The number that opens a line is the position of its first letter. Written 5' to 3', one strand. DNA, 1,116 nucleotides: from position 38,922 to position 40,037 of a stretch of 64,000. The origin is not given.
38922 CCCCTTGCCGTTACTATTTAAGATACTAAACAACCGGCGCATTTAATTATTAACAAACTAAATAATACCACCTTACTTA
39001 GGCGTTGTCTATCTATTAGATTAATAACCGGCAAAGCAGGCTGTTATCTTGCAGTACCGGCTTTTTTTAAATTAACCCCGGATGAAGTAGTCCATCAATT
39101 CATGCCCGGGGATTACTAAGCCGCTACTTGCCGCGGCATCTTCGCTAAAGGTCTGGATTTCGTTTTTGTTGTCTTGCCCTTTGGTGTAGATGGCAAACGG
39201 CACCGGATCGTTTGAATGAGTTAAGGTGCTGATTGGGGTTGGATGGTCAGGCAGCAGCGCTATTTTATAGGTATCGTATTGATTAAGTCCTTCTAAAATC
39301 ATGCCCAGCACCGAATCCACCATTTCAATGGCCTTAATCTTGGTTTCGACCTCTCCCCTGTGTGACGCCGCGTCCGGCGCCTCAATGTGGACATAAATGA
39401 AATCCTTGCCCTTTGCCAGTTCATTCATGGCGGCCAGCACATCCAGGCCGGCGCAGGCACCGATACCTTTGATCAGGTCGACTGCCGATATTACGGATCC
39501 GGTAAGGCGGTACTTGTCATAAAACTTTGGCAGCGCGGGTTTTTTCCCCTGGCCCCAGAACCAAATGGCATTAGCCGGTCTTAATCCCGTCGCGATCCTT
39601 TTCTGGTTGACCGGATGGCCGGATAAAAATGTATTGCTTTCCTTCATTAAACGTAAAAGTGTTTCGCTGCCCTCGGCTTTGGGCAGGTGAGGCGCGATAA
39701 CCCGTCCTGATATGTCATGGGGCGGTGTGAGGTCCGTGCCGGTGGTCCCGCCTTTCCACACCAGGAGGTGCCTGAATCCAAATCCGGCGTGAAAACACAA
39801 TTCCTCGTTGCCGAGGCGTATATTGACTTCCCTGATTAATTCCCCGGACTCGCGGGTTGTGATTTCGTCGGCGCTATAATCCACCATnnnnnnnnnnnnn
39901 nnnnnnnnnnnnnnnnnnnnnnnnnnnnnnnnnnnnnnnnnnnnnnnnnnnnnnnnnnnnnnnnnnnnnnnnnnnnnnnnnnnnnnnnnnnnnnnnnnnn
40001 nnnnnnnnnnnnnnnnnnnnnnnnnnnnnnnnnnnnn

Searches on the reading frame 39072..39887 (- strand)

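Call 67: search_protein_families(library=pfam, proteins=[window:39072-39887:-], max_evalue=0.00001)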
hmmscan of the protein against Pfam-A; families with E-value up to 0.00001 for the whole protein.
window:39072-39887:- (271 aa): 3 families
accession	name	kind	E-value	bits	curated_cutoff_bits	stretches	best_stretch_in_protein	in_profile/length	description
PF01676.23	Metalloenzyme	-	1.5e-24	87.3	24.3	1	86-245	74-228/252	Metalloenzyme superfamily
PF10143.14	PhosphMutase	-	5.9e-19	69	21.5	1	1-94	72-170/170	2,3-bisphosphoglycerate-independent phosphoglycerate mutase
PF01663.27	Phosphodiest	-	4.2e-06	27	23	1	85-215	85-219/342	Type I phosphodiesterase / nucleotide pyrophosphatase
